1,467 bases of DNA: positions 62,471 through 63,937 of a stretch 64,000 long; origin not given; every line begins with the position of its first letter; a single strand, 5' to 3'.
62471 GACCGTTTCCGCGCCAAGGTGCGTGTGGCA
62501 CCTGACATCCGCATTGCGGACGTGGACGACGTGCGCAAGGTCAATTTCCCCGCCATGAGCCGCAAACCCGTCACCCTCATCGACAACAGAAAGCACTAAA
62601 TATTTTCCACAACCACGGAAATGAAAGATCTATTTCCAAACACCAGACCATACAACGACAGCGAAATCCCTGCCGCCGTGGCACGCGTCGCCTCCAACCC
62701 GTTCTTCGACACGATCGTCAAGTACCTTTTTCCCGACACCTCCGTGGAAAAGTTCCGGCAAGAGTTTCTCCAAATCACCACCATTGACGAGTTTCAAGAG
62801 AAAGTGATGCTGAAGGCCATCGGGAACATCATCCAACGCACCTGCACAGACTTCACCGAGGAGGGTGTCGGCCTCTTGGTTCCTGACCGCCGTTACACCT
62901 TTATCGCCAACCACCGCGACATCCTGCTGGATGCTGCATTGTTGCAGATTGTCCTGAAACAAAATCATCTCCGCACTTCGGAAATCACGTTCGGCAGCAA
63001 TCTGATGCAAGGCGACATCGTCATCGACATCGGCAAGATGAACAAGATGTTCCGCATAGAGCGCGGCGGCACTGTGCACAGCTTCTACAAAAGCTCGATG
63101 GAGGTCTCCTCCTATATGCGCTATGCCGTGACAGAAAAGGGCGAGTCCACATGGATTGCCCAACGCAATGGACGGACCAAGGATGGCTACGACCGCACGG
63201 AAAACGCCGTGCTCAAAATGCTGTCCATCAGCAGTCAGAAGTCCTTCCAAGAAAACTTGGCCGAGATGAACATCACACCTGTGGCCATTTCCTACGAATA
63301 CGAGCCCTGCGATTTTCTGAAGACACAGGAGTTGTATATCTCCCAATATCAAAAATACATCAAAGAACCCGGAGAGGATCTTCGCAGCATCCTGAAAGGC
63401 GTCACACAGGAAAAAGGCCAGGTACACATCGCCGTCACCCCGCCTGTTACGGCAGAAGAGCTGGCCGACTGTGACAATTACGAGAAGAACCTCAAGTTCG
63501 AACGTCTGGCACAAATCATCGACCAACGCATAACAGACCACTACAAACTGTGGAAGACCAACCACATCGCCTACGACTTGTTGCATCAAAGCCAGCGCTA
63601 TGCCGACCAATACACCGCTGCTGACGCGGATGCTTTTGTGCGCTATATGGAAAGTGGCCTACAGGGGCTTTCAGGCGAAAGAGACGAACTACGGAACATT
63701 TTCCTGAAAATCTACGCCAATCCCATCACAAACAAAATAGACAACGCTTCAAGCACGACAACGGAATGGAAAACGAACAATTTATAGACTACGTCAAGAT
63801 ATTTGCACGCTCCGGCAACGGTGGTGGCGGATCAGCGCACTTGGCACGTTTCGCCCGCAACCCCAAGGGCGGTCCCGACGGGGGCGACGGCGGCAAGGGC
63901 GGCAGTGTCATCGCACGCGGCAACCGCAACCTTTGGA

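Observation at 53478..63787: A 10-kb same-strand cluster resembling an uncharacterised lipid tailoring/export pathway without any ketosynthase or ACP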

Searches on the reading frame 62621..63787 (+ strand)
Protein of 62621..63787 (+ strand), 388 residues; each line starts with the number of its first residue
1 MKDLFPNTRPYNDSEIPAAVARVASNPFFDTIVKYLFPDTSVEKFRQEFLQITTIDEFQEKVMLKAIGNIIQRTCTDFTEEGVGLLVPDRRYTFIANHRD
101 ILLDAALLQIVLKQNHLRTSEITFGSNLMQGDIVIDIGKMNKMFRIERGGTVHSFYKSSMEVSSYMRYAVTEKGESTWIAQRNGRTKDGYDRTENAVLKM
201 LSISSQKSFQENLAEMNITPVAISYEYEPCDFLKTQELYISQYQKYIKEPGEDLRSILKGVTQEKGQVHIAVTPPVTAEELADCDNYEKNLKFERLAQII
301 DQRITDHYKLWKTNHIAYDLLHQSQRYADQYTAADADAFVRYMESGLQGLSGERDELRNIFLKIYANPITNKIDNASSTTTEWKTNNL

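Call 5: search_protein_families(library=pfam, proteins=[window:62621-63787:+], max_evalue=0.01)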
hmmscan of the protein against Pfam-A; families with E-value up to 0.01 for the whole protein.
window:62621-63787:+ (388 aa): 1 family
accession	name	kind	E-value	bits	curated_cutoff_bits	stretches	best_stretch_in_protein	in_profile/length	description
PF01553.26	Acyltransferase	-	0.0015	18.8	23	1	89-188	13-105/132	Acyltransferase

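Call 6: search_protein_families(library=ncbifam, proteins=[window:62621-63787:+], max_evalue=0.01)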
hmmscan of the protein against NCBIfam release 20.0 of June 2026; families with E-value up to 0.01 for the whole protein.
window:62621-63787:+ (388 aa): 0 families

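Call 11: find_encoding_contigs(protein=window:62621-63787:+, flank=10000, max_places=4)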
Protein window:62621-63787:+ (388 aa): 7 contigs read that carry it; 4 places shown.
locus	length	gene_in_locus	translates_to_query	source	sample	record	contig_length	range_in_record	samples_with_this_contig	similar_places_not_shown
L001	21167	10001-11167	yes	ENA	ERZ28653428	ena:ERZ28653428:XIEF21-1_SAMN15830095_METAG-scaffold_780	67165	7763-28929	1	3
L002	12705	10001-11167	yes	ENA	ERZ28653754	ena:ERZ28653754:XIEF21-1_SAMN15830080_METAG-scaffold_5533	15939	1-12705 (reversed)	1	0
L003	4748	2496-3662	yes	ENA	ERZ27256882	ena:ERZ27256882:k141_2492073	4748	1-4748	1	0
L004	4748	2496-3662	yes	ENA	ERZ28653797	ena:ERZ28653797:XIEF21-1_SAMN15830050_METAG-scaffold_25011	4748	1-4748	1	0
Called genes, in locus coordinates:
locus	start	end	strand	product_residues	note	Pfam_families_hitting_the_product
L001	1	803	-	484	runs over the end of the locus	PF01546:Peptidase_M20, PF07687:M20_dimer (weak)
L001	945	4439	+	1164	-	PF03176:MMPL, PF01553:Acyltransferase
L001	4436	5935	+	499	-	PF00890:FAD_binding_2 (faint), PF01266:DAO (faint), PF01593:Amino_oxidase, PF01946:Thi4 (faint), PF03486:HI0933_like (faint), PF13450:NAD_binding_8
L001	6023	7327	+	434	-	PF02310:B12-binding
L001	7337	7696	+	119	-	-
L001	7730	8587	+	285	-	PF00135:COesterase (weak), PF20434:BD-FAE, PF01738:DLH (faint), PF00326:Peptidase_S9, PF07859:Abhydrolase_3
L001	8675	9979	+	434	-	PF00501:AMP-binding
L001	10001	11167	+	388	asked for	-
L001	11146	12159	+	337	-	PF01018:GTP1_OBG, PF01926:MMR_HSR1, PF02421:FeoB_N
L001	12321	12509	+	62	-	PF00471:Ribosomal_L33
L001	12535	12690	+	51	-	PF14128:DUF4295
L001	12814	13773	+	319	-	PF02881:SRP54_N, PF00448:SRP54, PF13401:AAA_22 (weak), PF13604:AAA_30 (weak)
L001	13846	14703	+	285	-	PF02401:LYTB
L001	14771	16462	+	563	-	PF02690:Na_Pi_cotrans, PF01895:PhoU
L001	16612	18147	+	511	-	PF02142:MGS, PF01808:AICARFT_IMPCHas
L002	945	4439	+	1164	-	PF03176:MMPL, PF01553:Acyltransferase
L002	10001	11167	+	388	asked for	-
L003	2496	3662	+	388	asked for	-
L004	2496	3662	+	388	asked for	-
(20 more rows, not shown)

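Call 15: search_protein_families(library=pfam, proteins=[window:62621-63787:+], max_evalue=10)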
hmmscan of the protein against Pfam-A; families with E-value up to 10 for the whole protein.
window:62621-63787:+ (388 aa): 1 family
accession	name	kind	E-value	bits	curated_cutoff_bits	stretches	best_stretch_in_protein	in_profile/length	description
PF01553.26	Acyltransferase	-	0.0015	18.8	23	1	89-188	13-105/132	Acyltransferase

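Call 36: search_solved_structures(query=window:62621-63787:+, max_evalue=1)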
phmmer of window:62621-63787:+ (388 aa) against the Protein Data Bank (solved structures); distinct sequences matched with E-value up to 1: 0.

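Call 70: list_cluster_members(proteins=[P0001, window:62621-63787:+, window:61295-62599:+, P0467, P0466, window:57056-58555:+])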
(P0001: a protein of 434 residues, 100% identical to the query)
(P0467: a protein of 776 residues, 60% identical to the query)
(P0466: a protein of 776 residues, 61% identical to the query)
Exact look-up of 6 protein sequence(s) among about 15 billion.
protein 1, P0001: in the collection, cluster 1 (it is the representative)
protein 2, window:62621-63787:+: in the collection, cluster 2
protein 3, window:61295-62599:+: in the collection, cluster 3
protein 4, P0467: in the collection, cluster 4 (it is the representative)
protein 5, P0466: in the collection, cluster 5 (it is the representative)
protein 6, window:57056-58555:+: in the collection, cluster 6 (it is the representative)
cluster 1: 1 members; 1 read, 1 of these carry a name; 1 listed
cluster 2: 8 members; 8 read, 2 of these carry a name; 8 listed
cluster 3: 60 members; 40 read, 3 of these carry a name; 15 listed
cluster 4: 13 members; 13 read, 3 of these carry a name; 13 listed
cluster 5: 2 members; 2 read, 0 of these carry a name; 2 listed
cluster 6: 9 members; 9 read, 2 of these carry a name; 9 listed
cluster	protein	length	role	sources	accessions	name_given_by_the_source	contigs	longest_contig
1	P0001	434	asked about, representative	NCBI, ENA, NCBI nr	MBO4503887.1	MAG: cobalamin-dependent protein [Bacteroidales bacterium] | cobalamin-dependent protein [Bacteroidales bacterium]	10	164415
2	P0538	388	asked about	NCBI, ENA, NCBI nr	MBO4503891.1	MAG: acyltransferase [Bacteroidales bacterium] | acyltransferase [Bacteroidales bacterium]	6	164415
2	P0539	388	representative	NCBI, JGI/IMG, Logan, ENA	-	hypothetical protein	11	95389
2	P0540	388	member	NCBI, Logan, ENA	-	-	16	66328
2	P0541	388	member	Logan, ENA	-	-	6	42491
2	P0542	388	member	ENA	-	-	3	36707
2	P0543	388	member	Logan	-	-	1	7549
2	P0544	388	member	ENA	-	-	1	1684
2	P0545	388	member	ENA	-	-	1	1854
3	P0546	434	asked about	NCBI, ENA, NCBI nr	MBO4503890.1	MAG: AMP-binding protein [Bacteroidales bacterium] | AMP-binding protein [Bacteroidales bacterium]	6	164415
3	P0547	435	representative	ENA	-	-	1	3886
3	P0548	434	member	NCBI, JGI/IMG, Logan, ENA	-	Coenzyme F390 synthetase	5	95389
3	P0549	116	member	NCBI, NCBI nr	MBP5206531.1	MAG: phenylacetate--CoA ligase family protein, partial [Bacteroidales bacterium] | phenylacetate--CoA ligase family protein [Bacteroidales bacterium]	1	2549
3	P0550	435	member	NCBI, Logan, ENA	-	-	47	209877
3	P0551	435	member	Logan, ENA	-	-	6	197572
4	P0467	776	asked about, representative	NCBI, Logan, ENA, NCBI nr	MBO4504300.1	MAG: beta-ketoacyl-[acyl-carrier-protein] synthase family protein [Bacteroidales ... | beta-ketoacyl-[acyl-carrier-protein] synthase family protein [Bacteroidales bacterium]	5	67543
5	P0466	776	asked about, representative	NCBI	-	-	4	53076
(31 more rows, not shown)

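Call 75: search_solved_structures(query=A4, max_evalue=1)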
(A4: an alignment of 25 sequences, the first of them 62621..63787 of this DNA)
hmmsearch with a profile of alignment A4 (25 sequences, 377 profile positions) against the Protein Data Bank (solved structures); distinct sequences matched with E-value up to 1: 0.
